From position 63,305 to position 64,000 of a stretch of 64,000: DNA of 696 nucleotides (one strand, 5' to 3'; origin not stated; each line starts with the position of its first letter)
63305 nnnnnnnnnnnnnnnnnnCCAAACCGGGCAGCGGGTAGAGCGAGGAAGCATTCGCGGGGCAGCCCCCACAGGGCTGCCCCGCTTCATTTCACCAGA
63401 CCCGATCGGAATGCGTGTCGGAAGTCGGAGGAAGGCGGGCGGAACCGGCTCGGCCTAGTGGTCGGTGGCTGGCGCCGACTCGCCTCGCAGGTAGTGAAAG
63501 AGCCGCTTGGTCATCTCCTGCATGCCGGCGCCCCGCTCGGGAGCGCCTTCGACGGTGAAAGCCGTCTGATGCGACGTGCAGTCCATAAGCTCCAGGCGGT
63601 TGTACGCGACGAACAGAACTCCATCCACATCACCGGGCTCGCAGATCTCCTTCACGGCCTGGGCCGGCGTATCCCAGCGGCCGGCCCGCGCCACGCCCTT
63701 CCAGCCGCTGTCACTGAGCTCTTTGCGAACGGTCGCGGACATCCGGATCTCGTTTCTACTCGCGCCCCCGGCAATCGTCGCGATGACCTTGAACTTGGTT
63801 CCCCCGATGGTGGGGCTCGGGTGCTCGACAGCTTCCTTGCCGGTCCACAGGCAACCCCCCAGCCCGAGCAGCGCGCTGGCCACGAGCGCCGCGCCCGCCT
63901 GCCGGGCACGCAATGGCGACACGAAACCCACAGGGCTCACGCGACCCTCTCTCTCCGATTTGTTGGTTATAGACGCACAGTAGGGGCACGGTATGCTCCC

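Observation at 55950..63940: Candidate undescribed periplasmic redox/lipid-handling locus: three modified YceI-like proteins, CHRD-like protein, dihaem and octahaem-TPR cytochromes, bracketed by inverted paralogous lipoproteins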

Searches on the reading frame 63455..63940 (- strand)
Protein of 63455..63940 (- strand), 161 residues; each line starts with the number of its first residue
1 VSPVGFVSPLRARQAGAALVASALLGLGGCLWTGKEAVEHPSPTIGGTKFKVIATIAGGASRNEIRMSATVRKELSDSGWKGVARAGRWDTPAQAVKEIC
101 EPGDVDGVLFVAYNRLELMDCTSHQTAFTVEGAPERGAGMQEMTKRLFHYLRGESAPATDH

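Call 3: search_protein_families(library=pfam, max_evalue=1, proteins=[window:63455-63940:-])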
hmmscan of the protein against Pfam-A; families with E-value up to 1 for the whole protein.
window:63455-63940:- (161 aa): 1 family
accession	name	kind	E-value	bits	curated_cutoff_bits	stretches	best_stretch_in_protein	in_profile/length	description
PF22174.2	NMB1110-like_C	-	0.099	13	27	1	85-129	19-63/69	Tail protein, C-terminal domain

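Call 4: search_protein_families(library=ncbifam, max_evalue=1, proteins=[window:63455-63940:-])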
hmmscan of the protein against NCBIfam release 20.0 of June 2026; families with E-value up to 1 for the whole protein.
window:63455-63940:- (161 aa): 0 families

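Call 24: find_homologous_proteins(query=window:63455-63940:-)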
Query window:63455-63940:- (161 aa): 37 proteins with E <= 0.001 among 266 candidates.
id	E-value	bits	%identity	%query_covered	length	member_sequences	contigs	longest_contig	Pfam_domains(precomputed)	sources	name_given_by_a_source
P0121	4.9e-94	330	91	100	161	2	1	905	-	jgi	jgi:hypothetical protein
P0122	1.2e-89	316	86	100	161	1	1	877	-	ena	-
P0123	5.5e-87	307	87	98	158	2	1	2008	-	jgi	-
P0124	3.2e-78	279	82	98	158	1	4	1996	-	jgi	jgi:hypothetical protein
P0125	5.0e-76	272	77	96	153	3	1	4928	-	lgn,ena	-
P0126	2.3e-70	253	75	93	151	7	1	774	-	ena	-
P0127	4.6e-54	200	67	84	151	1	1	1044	-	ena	-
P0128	1.6e-51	192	60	96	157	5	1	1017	-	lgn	-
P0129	2.3e-51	192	61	93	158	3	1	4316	-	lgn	-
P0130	2.5e-51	192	61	91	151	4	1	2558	-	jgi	-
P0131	1.3e-50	189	58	93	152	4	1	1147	-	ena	-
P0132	1.1e-49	186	61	90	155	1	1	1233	-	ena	-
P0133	1.2e-49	186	58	91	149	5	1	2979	-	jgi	-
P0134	2.0e-49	185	59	94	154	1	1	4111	-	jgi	jgi:hypothetical protein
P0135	3.3e-49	185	60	93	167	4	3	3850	-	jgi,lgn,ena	-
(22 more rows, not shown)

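Call 59: predict_structure(alignment_id=A4)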
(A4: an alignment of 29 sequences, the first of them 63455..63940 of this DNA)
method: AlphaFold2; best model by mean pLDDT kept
length: 161 residues; sequences in the alignment: 29
mean_pLDDT: 80.4   pTM: 0.72
mean pLDDT of the five models: 80.4, 80.4, 79.9, 79.9, 79.7
residues with pLDDT >= 90: 100; 70-90: 18; 50-70: 5; < 50: 38
segments of 3 or more residues with pLDDT < 50: 1-34, 158-161
pLDDT, mean of each block of 10 residues (from residue 1): 41 39 40 66 94 95 93 97 93 96 97 96 97 85 95 67 35
secondary structure, 60 per line:
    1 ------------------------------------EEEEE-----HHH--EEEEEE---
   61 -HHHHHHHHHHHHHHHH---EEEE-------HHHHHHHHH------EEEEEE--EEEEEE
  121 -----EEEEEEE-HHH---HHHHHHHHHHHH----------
elements in order: E37-41 E52-57 H62-77 E81-84 H92-100 E107-112 E115-120 E126-132 H140-151

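Call 63: fold_search(model_id=the predicted structure, library=pdb)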
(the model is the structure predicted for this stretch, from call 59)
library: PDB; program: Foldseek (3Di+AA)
matches with E <= 10: 1633; with E <= 0.001: 40
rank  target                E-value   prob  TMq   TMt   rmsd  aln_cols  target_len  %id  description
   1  5t0z_C                4.5e-05  1.00  0.51  0.52   4.8       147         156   12  PelC from Geobacter metallireducens (released 2017-03-15)
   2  5t11_G                6.2e-05  1.00  0.41  0.47   5.8       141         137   13  PelC L103M dodecamer from Paraburkholderia phytofirmans, space group C2 (released 2017-03-15)
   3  5t11_I                7.5e-05  1.00  0.43  0.50   5.8       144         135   13  PelC L103M dodecamer from Paraburkholderia phytofirmans, space group C2 (released 2017-03-15)
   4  5t0z_D                1.4e-04  1.00  0.47  0.48   5.6       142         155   13  PelC from Geobacter metallireducens (released 2017-03-15)
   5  6o76_A                1.4e-04  1.00  0.37  0.16   5.5       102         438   17  Human cytosolic Histidyl-tRNA synthetase (HisRS) with WHEP domain (released 2019-09-11)
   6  5t0z_A                1.4e-04  1.00  0.46  0.46   5.8       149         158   12  PelC from Geobacter metallireducens (released 2017-03-15)
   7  9ibz_B                1.9e-04  1.00  0.43  0.21   4.7       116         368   11  Chimeric mitochondrial DNA polymerase gamma ternary complex (mAhB) in human-like error-editing conformer (composite) (released 2025-06-04)
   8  4phc_D                2.0e-04  1.00  0.39  0.15   5.6       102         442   15  Crystal Structure of a human cytosolic histidyl-tRNA synthetase, histidine-bound (released 2014-08-27)
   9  8slf_B                2.3e-04  1.00  0.42  0.18   7.6       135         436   12  Crystal Structure of Glycine tRNA ligase from Mycobacterium thermoresistibile (AMP bound) (released 2023-05-03)
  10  4ttv_A                2.6e-04  1.00  0.42  0.19   4.1       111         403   11  Crystal structure of human ThrRS complexing with a bioengineered macrolide BC194 (released 2015-09-30)
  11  4phc_A                2.6e-04  1.00  0.38  0.15   5.7       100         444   15  Crystal Structure of a human cytosolic histidyl-tRNA synthetase, histidine-bound (released 2014-08-27)
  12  8slg_B                3.0e-04  1.00  0.43  0.18   7.6       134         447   12  Crystal Structure of Glycine tRNA ligase from Mycobacterium thermoresistibile (glycyl adenylate bound) (released 2023-05-03)
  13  8u2q_B                3.1e-04  1.00  0.42  0.18   7.7       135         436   12  Crystal Structure of Glycine--tRNA ligase active site chimera from Mycobacterium thermoresistibile/tuberculosis (G5A b (released 2023-09-13)
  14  9g74_B                3.6e-04  1.00  0.43  0.20   4.4       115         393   13  Mouse mitochondrial DNA polymerase gamma ternary complex in replication conformer (released 2025-06-04)
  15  3a31                  3.6e-04  1.00  0.41  0.17   6.4       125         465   14  Crystal structure of putative threonyl-tRNA synthetase ThrRS-1 from Aeropyrum pernix (selenomethionine derivative) (released 2009-10-27)
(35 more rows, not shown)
